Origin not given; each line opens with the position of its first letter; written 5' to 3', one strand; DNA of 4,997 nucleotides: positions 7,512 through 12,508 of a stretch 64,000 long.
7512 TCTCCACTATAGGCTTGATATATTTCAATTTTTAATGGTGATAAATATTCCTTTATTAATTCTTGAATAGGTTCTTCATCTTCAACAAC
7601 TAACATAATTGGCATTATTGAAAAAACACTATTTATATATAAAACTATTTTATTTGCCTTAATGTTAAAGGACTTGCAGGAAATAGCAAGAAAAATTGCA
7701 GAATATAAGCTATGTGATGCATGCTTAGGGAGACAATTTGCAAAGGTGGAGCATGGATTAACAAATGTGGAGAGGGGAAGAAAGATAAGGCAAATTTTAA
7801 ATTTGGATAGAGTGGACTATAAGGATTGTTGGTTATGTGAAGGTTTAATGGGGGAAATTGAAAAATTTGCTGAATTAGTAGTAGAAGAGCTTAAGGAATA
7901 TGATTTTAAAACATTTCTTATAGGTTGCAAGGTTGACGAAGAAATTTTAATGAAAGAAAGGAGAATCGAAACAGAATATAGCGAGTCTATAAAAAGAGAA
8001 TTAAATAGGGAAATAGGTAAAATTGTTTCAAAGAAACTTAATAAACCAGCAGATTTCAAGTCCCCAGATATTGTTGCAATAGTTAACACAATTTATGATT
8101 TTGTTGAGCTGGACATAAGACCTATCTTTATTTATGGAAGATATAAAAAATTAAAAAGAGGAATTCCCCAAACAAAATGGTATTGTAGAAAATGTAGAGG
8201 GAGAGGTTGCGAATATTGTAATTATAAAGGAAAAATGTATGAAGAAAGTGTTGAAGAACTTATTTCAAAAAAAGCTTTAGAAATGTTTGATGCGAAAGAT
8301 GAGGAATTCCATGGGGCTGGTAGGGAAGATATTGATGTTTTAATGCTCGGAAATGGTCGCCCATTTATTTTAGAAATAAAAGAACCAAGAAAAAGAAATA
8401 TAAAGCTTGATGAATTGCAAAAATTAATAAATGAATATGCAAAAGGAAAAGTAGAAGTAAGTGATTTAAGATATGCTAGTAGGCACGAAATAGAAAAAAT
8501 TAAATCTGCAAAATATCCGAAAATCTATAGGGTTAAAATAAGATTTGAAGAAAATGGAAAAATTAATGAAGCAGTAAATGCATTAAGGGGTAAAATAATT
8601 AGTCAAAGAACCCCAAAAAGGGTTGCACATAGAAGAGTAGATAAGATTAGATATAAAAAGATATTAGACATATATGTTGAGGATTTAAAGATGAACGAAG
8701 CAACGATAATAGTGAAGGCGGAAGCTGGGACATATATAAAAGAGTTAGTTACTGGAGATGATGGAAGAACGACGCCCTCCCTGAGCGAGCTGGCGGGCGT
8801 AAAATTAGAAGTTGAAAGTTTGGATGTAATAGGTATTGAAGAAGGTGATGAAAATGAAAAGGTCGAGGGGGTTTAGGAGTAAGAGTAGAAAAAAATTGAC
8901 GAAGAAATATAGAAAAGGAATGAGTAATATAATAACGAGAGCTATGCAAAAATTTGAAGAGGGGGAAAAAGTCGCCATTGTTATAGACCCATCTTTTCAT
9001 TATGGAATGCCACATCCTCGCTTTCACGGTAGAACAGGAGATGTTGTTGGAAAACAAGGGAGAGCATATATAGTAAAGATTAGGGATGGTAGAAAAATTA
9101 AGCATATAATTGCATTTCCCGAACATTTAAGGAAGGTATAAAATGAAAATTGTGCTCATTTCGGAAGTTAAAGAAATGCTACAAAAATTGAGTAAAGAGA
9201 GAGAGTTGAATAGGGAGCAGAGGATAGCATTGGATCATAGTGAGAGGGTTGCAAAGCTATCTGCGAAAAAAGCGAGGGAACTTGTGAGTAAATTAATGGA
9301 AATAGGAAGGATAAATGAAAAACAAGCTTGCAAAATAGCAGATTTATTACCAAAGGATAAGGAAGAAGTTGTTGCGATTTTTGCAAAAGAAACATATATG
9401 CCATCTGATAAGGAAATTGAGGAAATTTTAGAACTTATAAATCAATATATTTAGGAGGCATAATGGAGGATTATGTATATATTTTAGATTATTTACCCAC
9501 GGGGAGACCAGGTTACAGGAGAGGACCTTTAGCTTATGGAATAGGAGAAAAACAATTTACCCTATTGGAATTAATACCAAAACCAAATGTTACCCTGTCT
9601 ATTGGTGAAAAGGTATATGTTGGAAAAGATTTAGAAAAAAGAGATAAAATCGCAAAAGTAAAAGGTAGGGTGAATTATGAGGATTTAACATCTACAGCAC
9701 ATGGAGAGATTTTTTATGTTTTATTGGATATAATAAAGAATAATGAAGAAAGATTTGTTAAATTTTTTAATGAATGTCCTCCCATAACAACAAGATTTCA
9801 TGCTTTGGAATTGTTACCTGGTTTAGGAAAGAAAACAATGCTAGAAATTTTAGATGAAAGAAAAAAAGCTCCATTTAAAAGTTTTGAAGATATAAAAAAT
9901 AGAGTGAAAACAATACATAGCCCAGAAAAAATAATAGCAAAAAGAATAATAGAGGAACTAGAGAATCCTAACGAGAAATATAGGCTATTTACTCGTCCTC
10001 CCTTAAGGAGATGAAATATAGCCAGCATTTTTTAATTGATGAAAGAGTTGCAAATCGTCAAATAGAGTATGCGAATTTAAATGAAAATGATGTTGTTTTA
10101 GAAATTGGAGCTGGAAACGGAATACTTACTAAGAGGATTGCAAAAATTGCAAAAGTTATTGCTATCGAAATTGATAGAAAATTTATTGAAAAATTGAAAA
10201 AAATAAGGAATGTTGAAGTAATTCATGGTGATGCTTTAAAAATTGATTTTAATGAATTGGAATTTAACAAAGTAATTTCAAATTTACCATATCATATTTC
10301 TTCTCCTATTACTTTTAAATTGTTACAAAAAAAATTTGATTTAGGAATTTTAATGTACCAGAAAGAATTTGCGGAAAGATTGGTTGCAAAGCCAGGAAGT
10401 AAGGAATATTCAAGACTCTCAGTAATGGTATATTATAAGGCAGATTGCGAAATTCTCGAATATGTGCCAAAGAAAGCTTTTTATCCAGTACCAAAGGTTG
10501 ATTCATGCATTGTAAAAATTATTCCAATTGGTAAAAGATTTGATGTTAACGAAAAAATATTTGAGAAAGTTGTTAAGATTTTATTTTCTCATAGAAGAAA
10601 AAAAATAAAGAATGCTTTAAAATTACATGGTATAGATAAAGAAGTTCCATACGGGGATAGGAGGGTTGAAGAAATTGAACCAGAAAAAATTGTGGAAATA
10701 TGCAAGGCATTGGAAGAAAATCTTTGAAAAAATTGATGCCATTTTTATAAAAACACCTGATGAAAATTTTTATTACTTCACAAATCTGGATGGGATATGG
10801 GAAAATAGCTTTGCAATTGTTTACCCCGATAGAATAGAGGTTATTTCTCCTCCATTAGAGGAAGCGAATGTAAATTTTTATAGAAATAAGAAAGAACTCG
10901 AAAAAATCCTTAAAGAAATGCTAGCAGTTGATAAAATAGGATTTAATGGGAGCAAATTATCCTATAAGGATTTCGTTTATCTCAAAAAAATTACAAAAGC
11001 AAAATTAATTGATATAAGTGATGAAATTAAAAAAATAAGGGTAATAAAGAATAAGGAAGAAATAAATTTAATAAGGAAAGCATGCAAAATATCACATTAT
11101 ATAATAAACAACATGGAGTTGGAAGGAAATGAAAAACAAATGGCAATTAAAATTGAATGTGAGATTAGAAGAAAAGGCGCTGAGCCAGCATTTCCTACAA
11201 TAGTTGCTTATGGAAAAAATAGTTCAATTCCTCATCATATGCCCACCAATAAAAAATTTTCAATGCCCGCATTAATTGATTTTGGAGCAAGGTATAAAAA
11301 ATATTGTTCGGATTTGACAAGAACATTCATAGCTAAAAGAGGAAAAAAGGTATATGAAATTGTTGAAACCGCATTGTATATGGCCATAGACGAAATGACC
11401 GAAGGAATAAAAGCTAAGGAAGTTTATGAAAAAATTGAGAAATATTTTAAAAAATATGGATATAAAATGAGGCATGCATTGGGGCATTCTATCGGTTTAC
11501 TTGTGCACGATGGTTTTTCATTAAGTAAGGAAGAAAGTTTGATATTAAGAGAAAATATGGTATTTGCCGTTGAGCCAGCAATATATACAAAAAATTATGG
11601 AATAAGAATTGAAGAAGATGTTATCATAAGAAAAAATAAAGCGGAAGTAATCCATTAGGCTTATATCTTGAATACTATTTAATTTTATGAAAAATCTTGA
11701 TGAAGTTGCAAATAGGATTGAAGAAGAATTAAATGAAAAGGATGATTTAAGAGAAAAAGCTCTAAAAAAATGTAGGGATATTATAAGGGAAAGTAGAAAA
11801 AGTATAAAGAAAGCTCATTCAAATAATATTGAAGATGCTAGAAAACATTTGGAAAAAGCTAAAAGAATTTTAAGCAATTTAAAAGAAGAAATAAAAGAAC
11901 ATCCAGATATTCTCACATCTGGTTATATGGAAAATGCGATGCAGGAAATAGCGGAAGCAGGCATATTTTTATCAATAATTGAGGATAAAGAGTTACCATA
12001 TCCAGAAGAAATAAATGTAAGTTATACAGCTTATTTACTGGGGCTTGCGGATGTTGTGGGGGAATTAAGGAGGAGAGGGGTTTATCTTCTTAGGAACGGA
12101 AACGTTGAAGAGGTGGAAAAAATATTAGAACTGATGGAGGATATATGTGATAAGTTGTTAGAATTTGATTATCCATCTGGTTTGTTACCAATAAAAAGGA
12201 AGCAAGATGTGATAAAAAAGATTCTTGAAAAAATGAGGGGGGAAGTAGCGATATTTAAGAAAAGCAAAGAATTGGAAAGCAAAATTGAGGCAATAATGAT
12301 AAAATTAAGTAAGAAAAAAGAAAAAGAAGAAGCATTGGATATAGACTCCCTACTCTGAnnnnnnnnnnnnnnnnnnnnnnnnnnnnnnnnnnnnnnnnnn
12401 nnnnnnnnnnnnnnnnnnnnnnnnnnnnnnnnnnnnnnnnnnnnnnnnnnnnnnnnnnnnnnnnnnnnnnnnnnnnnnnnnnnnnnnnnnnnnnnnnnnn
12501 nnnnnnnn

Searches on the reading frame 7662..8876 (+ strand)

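Call 76: search_protein_families(library=pfam, proteins=[window:7662-8876:+], max_evalue=0.000001)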
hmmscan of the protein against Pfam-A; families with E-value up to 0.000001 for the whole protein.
window:7662-8876:+ (404 aa): 2 families
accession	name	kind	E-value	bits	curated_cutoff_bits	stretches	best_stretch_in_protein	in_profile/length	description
PF21238.2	Pus10_C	-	6.9e-67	225.8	27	1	156-393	1-232/232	Pus10, C-terminal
PF22023.1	Pus10_THUMP_arc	-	1.6e-24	86.3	28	1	69-142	1-78/78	Pus10 THUMP domain, archaeal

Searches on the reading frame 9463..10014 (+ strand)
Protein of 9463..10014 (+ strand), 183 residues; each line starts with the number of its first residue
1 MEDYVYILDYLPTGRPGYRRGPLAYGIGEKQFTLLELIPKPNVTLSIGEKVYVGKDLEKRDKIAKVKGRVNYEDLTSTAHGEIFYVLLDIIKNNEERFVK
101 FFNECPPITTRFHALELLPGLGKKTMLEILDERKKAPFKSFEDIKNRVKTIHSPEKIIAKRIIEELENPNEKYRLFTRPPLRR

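Call 76: search_protein_families(library=pfam, proteins=[window:9463-10014:+], max_evalue=0.000001)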
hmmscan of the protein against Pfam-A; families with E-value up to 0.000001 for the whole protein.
window:9463-10014:+ (183 aa): 1 family
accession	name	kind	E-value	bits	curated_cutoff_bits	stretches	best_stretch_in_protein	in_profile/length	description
PF04919.18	DUF655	-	1.4e-68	230.9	22.2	1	1-178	1-181/181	Protein of unknown function (DUF655)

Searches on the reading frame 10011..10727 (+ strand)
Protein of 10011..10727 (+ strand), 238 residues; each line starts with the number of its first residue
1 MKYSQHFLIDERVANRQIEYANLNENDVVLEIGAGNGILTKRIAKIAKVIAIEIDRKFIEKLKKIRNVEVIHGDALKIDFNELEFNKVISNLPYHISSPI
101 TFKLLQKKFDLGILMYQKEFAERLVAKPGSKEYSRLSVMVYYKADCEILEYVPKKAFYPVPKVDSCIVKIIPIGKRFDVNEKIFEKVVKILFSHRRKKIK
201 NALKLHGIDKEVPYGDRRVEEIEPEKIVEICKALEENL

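Call 76: search_protein_families(library=pfam, proteins=[window:10011-10727:+], max_evalue=0.000001)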
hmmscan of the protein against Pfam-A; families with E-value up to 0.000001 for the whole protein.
window:10011-10727:+ (238 aa): 3 families
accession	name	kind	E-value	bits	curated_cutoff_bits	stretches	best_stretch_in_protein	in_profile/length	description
PF00398.26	RrnaAD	-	5.3e-60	203.2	24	1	2-212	7-232/263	Ribosomal RNA adenine dimethylase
PF13649.12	Methyltransf_25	-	1.2e-09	39.1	27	1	29-105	1-86/97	Methyltransferase domain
PF13847.12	Methyltransf_31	-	1.1e-07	32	27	1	24-93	2-83/145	Methyltransferase domain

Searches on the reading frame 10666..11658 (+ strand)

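Call 76: search_protein_families(library=pfam, proteins=[window:10666-11658:+], max_evalue=0.000001)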
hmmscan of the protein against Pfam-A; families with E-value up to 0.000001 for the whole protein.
window:10666-11658:+ (330 aa): 1 family
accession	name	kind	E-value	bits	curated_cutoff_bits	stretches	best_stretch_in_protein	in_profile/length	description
PF00557.29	Peptidase_M24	-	9.2e-49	166.5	23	1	135-322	2-207/208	Metallopeptidase family M24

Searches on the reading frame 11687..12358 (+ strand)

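Call 76: search_protein_families(library=pfam, proteins=[window:11687-12358:+], max_evalue=0.000001)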
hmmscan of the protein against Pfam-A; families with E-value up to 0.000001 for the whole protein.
window:11687-12358:+ (223 aa): 1 family
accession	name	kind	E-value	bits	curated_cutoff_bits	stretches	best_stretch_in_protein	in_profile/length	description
PF01997.21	Translin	-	1.5e-10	41.8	25.9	1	20-183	1-194/205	Translin family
